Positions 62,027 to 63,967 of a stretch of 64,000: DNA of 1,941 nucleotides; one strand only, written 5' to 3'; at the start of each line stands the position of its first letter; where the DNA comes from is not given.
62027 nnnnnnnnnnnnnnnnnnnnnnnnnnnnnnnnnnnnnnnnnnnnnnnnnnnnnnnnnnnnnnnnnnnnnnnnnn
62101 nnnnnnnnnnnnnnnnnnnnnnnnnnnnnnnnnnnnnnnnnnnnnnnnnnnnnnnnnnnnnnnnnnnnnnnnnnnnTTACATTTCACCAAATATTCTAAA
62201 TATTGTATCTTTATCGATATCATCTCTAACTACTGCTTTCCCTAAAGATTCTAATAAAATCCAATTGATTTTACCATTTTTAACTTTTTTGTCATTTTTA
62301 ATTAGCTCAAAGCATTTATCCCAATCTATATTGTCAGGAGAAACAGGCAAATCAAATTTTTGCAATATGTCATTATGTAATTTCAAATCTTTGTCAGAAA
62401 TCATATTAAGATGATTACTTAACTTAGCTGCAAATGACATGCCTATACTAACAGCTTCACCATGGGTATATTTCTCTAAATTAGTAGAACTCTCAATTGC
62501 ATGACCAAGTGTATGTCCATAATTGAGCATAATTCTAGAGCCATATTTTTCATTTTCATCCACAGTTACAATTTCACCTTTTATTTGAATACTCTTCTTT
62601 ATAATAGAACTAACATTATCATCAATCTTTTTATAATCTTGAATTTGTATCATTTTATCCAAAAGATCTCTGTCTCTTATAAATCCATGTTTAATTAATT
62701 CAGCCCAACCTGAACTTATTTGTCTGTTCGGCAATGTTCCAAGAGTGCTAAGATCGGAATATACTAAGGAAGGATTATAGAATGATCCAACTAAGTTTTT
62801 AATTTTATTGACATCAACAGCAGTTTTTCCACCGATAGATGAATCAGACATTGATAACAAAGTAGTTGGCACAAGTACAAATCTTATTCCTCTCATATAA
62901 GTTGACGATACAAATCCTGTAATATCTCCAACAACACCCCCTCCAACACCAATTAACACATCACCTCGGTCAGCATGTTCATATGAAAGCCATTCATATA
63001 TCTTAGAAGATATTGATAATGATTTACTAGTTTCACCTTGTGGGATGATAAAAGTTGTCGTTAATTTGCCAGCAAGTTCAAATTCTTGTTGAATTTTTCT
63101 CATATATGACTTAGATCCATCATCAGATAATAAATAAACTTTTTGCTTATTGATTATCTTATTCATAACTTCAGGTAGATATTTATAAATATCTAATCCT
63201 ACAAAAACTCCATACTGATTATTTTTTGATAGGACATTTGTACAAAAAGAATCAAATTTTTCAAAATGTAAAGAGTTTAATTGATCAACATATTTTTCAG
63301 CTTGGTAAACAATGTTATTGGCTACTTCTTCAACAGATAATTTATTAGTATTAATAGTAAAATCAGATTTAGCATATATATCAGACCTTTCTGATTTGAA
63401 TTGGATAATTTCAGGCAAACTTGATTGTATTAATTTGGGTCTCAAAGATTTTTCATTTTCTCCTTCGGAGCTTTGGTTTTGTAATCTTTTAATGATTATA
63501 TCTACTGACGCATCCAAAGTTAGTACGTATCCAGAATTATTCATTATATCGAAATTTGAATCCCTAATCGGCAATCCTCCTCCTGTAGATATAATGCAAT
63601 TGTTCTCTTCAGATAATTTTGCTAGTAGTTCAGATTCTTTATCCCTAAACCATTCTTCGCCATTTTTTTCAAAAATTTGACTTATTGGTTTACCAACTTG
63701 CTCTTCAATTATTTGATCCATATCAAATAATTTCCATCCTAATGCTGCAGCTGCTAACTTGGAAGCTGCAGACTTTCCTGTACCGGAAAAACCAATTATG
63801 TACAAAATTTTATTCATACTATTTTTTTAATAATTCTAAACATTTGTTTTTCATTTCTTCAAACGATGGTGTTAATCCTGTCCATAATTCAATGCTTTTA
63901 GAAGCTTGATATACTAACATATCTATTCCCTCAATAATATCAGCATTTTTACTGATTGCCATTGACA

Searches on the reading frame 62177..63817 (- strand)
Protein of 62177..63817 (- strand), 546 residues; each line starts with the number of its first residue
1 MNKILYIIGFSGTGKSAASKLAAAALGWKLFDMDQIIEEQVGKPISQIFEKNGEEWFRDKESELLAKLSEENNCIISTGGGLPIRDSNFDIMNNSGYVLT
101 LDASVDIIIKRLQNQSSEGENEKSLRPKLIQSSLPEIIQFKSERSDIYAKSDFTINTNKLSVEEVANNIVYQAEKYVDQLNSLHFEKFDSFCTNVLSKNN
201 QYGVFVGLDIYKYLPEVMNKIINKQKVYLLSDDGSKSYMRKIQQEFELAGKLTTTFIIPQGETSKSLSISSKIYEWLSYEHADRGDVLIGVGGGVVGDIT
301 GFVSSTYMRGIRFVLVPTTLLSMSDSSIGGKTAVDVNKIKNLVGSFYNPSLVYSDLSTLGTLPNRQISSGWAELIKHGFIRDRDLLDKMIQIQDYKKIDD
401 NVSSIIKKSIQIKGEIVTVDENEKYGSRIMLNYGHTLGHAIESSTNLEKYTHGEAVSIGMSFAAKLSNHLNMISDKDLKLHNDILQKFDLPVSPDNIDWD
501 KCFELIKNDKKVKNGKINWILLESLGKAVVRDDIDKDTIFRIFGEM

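Call 69: search_protein_families(library=pfam, max_evalue=0.001, proteins=[window:62177-63817:-])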
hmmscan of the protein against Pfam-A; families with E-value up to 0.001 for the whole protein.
window:62177-63817:- (546 aa): 5 families
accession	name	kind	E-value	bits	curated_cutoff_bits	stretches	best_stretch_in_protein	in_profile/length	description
PF01761.26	DHQ_synthase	-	6.3e-44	148.8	24.2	1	256-368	2-114/115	3-dehydroquinate synthase N-terminal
PF24621.2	DHQS_C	-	7.5e-41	139.9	27.6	1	370-512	1-144/144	3-dehydroquinate synthase C-terminal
PF01202.28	SKI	-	5.1e-37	127.9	22.1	1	12-171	2-156/159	Shikimate kinase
PF13685.12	Fe-ADH_2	-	3.8e-06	27.4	28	1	211-320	7-108/149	Iron-containing alcohol dehydrogenase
PF00465.25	Fe-ADH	-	0.00065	19.8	31.3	0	205-320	5-131/168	Iron-containing alcohol dehydrogenase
